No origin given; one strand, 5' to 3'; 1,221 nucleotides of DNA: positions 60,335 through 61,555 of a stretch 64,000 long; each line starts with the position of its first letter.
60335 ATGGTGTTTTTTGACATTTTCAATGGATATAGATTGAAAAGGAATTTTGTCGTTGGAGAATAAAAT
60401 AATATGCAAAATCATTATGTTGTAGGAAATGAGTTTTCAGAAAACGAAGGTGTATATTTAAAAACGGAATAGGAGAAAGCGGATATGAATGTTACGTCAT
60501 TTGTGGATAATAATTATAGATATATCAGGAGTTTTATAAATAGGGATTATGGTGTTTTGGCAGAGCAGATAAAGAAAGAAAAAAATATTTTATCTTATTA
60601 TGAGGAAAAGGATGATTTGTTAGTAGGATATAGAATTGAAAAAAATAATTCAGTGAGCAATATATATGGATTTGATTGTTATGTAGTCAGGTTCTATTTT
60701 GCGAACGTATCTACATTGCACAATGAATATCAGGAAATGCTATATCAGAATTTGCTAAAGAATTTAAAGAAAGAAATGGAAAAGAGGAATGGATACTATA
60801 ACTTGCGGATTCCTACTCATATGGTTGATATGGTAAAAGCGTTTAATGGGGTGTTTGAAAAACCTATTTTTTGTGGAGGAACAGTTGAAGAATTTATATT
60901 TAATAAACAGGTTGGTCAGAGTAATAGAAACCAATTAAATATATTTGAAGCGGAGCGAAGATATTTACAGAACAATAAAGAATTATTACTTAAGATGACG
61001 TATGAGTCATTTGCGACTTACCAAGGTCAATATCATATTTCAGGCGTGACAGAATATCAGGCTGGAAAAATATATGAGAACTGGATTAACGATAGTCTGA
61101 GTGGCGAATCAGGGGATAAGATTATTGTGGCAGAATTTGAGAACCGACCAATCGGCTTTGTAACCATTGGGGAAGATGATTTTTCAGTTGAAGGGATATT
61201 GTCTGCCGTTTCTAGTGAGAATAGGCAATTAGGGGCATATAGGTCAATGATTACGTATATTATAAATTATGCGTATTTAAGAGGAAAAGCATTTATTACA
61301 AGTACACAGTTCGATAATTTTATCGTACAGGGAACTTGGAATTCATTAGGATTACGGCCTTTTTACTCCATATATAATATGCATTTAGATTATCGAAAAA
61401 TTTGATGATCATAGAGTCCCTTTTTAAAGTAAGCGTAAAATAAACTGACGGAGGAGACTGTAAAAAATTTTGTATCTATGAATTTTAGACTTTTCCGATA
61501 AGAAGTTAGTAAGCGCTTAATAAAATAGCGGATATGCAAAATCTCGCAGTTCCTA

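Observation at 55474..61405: Arn/Gtr-like lipid-linked amino-sugar decoration module built around WecE in a Gram-positive context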

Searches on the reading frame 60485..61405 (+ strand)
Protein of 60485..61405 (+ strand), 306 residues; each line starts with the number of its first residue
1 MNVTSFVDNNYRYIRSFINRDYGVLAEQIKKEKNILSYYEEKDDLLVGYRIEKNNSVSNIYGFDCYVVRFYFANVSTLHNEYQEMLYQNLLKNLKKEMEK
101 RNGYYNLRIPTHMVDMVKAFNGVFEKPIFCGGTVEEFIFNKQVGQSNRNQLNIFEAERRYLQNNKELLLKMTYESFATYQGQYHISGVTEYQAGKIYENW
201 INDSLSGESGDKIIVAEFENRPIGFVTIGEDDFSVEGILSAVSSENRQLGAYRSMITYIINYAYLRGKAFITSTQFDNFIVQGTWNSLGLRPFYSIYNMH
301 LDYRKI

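Call 3: search_protein_families(library=pfam, proteins=[window:60485-61405:+], max_evalue=0.01)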
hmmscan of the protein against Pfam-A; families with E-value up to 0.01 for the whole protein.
window:60485-61405:+ (306 aa): 1 family
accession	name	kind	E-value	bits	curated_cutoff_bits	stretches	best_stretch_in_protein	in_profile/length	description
PF00583.31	Acetyltransf_1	-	0.0037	18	20.7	1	199-285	26-111/116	Acetyltransferase (GNAT) family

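Call 4: search_protein_families(library=ncbifam, proteins=[window:60485-61405:+], max_evalue=0.01)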
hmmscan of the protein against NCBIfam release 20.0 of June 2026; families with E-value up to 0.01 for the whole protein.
window:60485-61405:+ (306 aa): 1 family
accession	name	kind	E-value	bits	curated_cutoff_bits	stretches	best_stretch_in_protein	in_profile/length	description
NF008212.0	PRK10975.1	equivalog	0.00092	19.1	219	1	191-279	118-209/232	dTDP-4-amino-4,6-dideoxy-D-galactose acyltransferase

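Call 34: search_solved_structures(query=window:60485-61405:+, max_evalue=10, show_alignments=2)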
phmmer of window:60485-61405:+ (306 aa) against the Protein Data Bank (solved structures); distinct sequences matched with E-value up to 10: 3.
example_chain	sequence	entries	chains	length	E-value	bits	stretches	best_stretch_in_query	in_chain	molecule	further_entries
7kep_A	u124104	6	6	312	0.032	17.1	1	71-157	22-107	Beta-lactamase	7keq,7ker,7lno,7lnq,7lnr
6sjy_A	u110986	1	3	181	1.6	11.5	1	210-275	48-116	L-2,4-diaminobutyric acid acetyltransferase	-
6sk1_A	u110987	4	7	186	1.7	11.5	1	210-275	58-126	L-2,4-diaminobutyric acid acetyltransferase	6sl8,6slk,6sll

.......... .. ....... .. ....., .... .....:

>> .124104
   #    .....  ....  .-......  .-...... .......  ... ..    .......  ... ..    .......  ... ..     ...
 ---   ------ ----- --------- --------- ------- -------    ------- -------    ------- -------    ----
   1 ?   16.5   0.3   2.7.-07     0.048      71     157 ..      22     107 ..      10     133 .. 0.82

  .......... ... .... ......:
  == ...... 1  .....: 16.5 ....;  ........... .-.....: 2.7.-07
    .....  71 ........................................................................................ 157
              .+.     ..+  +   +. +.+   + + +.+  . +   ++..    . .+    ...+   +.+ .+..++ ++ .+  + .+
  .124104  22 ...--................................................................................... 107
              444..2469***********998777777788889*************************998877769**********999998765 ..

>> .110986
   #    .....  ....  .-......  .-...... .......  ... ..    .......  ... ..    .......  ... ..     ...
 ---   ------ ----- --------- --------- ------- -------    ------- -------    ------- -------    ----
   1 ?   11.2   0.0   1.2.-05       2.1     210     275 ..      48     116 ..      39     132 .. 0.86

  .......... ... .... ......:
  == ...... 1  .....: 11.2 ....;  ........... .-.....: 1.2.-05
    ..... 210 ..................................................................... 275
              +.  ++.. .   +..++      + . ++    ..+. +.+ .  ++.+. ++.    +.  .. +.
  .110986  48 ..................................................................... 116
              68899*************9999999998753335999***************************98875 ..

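Call 35: find_homologous_proteins(query=window:60485-61405:+)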
Query window:60485-61405:+ (306 aa): 182 proteins with E <= 0.001 among 930 candidates; the best 120 are listed.
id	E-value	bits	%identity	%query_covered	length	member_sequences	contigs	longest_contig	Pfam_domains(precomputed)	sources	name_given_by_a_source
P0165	1.1e-199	680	100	100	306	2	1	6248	-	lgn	-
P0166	5.9e-172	589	86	100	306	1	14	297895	-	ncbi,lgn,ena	-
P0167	1.0e-144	500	72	99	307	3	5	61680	PF00583.32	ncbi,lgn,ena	-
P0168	1.6e-143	496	72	99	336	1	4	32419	-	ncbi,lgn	-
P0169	3.2e-123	429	61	99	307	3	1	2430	-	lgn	-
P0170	1.8e-120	420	61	99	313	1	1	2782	PF00583.32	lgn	-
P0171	3.2e-119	416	62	99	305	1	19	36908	PF00583.32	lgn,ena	-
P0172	8.8e-116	405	60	99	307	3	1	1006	PF00583.32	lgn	-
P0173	2.8e-115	403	58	99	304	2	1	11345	PF00583.32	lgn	-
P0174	3.2e-115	403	60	98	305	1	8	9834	-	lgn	-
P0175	5.3e-115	402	58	99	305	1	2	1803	-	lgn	-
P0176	6.3e-115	402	59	98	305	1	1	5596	-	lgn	-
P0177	1.5e-114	401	59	99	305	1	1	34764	PF00583.32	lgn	-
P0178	1.6e-114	401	60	99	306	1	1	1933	-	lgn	-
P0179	5.3e-114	399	59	99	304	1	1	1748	PF00583.32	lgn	-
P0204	2.3e-103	364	56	98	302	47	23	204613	PF00583.32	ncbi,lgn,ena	-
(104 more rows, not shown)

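Call 37: find_encoding_contigs(protein=P0204, flank=8000, max_places=3)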
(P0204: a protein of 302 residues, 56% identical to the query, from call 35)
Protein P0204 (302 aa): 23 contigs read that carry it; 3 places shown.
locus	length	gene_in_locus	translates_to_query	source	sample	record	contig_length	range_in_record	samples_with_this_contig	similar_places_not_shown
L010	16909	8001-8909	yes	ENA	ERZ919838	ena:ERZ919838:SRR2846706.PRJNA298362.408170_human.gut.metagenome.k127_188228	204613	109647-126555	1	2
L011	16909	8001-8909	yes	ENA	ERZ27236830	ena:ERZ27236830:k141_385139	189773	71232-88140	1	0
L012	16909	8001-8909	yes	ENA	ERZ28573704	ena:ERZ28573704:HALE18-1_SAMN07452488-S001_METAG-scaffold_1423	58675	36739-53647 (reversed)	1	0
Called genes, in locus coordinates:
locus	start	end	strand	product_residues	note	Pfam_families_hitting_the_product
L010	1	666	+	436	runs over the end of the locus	PF07021:MetW (weak), PF13489:Methyltransf_23, PF13847:Methyltransf_31, PF08241:Methyltransf_11, PF08242:Methyltransf_12, PF13649:Methyltransf_25 (weak)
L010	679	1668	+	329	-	PF00535:Glycos_transf_2, PF13641:Glyco_tranf_2_3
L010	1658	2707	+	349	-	PF00535:Glycos_transf_2, PF10111:Glyco_tranf_2_2, PF13641:Glyco_tranf_2_3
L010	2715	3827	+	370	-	PF01757:Acyl_transf_3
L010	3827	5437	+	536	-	-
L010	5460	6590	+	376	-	PF00155:Aminotran_1_2, PF01041:DegT_DnrJ_EryC1, PF00266:Aminotran_5 (weak)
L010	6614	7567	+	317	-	PF00535:Glycos_transf_2, PF10111:Glyco_tranf_2_2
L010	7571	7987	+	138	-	PF01575:MaoC_dehydratas, PF13452:FAS1_DH_region (weak)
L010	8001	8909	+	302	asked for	PF00583:Acetyltransf_1 (faint)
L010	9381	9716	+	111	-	-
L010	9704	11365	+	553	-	PF00884:Sulfatase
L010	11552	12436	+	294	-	-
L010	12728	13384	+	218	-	-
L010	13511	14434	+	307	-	PF00483:NTP_transferase (weak)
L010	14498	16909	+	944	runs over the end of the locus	PF18989:DUF5722, PF21910:GH85_C (faint), PF25833:Fn3_SaeA_3rd (faint)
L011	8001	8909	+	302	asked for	PF00583:Acetyltransf_1 (faint)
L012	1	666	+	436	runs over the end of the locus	PF07021:MetW (weak), PF13489:Methyltransf_23, PF13847:Methyltransf_31, PF08241:Methyltransf_11, PF08242:Methyltransf_12, PF13649:Methyltransf_25 (weak)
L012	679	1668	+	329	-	PF00535:Glycos_transf_2, PF13641:Glyco_tranf_2_3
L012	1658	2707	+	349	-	PF00535:Glycos_transf_2, PF10111:Glyco_tranf_2_2, PF13641:Glyco_tranf_2_3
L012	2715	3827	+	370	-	PF01757:Acyl_transf_3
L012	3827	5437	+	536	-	-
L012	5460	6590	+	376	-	PF00155:Aminotran_1_2, PF01041:DegT_DnrJ_EryC1, PF00266:Aminotran_5 (weak)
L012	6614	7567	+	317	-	PF00535:Glycos_transf_2, PF10111:Glyco_tranf_2_2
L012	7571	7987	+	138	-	PF01575:MaoC_dehydratas, PF13452:FAS1_DH_region (weak)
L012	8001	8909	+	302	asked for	PF00583:Acetyltransf_1 (faint)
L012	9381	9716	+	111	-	-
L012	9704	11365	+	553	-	PF00884:Sulfatase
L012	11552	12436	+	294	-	-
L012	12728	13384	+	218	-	-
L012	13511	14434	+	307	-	PF00483:NTP_transferase (weak)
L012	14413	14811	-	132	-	-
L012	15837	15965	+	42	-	-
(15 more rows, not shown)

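Call 46: predict_structure(alignment_id=A4)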
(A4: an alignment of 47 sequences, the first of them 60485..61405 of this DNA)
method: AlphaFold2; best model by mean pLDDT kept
length: 306 residues; sequences in the alignment: 47
mean_pLDDT: 90.1   pTM: 0.87
mean pLDDT of the five models: 90.1, 89.4, 89.3, 88.1, 87.5
residues with pLDDT >= 90: 214; 70-90: 74; 50-70: 16; < 50: 2
segments of 3 or more residues with pLDDT < 50: none
pLDDT, mean of each block of 10 residues (from residue 1): 89 95 97 97 95 93 96 95 97 97 96 96 93 93 87 94 90 72 68 77 73 94 94 92 88 93 97 78 81 94 91
secondary structure, 60 per line:
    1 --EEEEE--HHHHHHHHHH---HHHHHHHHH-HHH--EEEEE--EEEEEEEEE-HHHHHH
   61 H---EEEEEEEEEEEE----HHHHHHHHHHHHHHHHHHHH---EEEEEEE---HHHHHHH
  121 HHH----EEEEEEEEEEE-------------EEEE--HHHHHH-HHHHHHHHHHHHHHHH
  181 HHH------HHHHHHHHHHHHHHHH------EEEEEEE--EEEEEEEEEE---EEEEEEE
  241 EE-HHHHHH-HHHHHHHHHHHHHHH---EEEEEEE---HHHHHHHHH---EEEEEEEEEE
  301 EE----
elements in order: E3-7 H10-19 H23-31 E38-42 E45-53 H55-61 E65-76 H81-100 E104-110 H114-123 E128-138 E152-155 H158-163 H165-183 H190-205 E212-218 E221-230 E234-242 H244-249 H251-265 E269-275 H279-287 E291-302

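Call 49: fold_search(model_id=the predicted structure, library=pdb)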
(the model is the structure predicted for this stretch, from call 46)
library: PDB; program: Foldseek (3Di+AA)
matches with E <= 10: 947; with E <= 0.001: 212
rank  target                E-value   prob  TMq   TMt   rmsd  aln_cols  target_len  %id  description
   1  2fs5_A                1.1e-12  1.00  0.55  0.73   5.1       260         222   15  Crystal structure of TDP-fucosamine acetyltransferase (WecD)- apo form (released 2006-08-01)
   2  7wx7                  7.7e-11  1.00  0.54  0.58   8.1       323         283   11  complex of a legionella acetyltransferase VipF and COA/ACO (released 2023-02-22)
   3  7wx6                  2.2e-10  1.00  0.52  0.59   7.1       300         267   12  A Legionella acetyltransferase VipF (released 2022-09-14)
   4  6wqb                  2.5e-10  1.00  0.56  0.59   7.8       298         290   10  Crystal structure of VipF from Legionella hackeliae in complex with acetyl-CoA (released 2021-11-10)
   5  7wx5                  3.7e-10  1.00  0.56  0.59   7.2       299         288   12  a Legionella acetyltransferase effector VipF (released 2023-02-22)
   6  3frm_D                3.7e-10  1.00  0.52  0.60   6.4       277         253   14  The crystal structure of a functionally unknown conserved protein from Staphylococcus epidermidis ATCC 12228. (released 2009-01-27)
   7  6wqc                  1.2e-09  1.00  0.55  0.57   8.4       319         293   11  Crystal structure of VipF from Legionella hackeliae in complex with CoA (released 2021-11-10)
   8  3frm_C                1.8e-09  1.00  0.49  0.57   5.5       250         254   13  The crystal structure of a functionally unknown conserved protein from Staphylococcus epidermidis ATCC 12228. (released 2009-01-27)
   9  2hv2_B                4.2e-09  1.00  0.40  0.33  10.3       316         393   12  Crystal Structure of Conserved Protein of Unknown Function from Enterococcus faecalis V583 at 2.4 A Resolution, Probab (released 2006-08-29)
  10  7q3a_B                6.0e-09  1.00  0.47  0.43   7.4       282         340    8  Crystal structure of MAB_4324 a tandem repeat GNAT from Mycobacterium abscessus (released 2022-05-04)
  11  3frm_A                8.5e-09  1.00  0.51  0.60   5.1       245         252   13  The crystal structure of a functionally unknown conserved protein from Staphylococcus epidermidis ATCC 12228. (released 2009-01-27)
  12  3tt2                  8.5e-09  1.00  0.54  0.52   6.0       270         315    9  Crystal Structure of GCN5-related N-Acetyltransferase from Sphaerobacter thermophilus (released 2011-10-05)
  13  7q3a_A                8.5e-09  1.00  0.47  0.43   8.5       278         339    9  Crystal structure of MAB_4324 a tandem repeat GNAT from Mycobacterium abscessus (released 2022-05-04)
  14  2hv2_A                9.0e-09  1.00  0.41  0.33  10.3       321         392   12  Crystal Structure of Conserved Protein of Unknown Function from Enterococcus faecalis V583 at 2.4 A Resolution, Probab (released 2006-08-29)
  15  2hv2_C                1.1e-08  1.00  0.40  0.33  10.3       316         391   12  Crystal Structure of Conserved Protein of Unknown Function from Enterococcus faecalis V583 at 2.4 A Resolution, Probab (released 2006-08-29)
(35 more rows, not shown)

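Call 73: search_protein_families(library=pfam, proteins=[L010:3827-5437:+], max_evalue=0.1)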
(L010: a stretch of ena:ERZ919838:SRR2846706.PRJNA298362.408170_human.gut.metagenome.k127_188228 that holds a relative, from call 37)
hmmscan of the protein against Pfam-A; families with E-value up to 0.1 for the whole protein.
L010:3827-5437:+ (536 aa): 0 families
